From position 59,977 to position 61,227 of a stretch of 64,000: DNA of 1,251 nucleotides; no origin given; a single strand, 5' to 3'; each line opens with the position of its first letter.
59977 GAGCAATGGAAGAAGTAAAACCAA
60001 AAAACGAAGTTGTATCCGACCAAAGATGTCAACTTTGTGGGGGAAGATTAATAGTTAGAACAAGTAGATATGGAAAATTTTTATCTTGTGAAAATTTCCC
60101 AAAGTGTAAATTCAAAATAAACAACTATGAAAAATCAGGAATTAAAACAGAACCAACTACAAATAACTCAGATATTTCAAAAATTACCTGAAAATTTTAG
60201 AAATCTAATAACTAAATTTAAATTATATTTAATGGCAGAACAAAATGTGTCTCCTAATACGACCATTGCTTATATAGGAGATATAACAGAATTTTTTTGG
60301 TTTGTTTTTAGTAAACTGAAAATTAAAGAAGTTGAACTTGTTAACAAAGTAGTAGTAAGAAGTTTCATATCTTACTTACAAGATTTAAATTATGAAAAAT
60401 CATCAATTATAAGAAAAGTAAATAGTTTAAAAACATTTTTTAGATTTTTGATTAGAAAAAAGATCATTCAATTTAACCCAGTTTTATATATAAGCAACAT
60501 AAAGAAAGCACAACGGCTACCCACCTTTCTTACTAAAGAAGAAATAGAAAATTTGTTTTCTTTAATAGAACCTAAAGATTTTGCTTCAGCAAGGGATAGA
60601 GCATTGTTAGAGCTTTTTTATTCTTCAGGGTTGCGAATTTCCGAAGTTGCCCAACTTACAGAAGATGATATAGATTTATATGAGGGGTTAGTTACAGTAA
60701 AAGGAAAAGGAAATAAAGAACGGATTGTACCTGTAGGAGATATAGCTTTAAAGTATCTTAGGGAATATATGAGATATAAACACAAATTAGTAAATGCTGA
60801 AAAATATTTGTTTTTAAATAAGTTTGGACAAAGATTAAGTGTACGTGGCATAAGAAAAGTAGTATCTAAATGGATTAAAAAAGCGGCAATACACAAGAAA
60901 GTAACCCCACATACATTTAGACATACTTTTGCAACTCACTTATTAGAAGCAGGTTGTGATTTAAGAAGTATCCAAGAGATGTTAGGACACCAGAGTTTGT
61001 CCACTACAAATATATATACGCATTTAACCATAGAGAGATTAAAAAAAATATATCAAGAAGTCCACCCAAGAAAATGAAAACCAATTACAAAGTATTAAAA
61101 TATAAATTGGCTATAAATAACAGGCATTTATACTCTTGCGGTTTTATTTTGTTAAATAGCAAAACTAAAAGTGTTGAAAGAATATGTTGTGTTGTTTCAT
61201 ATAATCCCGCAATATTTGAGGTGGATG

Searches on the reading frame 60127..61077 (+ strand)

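Call 13: search_protein_families(library=pfam, proteins=[window:60127-61077:+], max_evalue=0.001)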
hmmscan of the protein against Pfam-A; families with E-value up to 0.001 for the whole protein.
window:60127-61077:+ (316 aa): 4 families
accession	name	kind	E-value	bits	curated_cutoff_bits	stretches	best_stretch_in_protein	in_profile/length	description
PF00589.27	Phage_integrase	-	1.1e-50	172.2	27.1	1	134-301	2-169/172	Phage integrase family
PF02899.23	Phage_int_SAM_1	-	1.4e-13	51.3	22.3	1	28-112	1-83/83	Phage integrase, N-terminal SAM-like domain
PF13102.12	Phage_int_SAM_5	-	4.3e-05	24.3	22.3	0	68-118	42-92/98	Phage integrase SAM-like domain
PF13495.12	Phage_int_SAM_4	-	0.00025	21.8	27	1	28-113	2-83/85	Phage integrase, N-terminal SAM-like domain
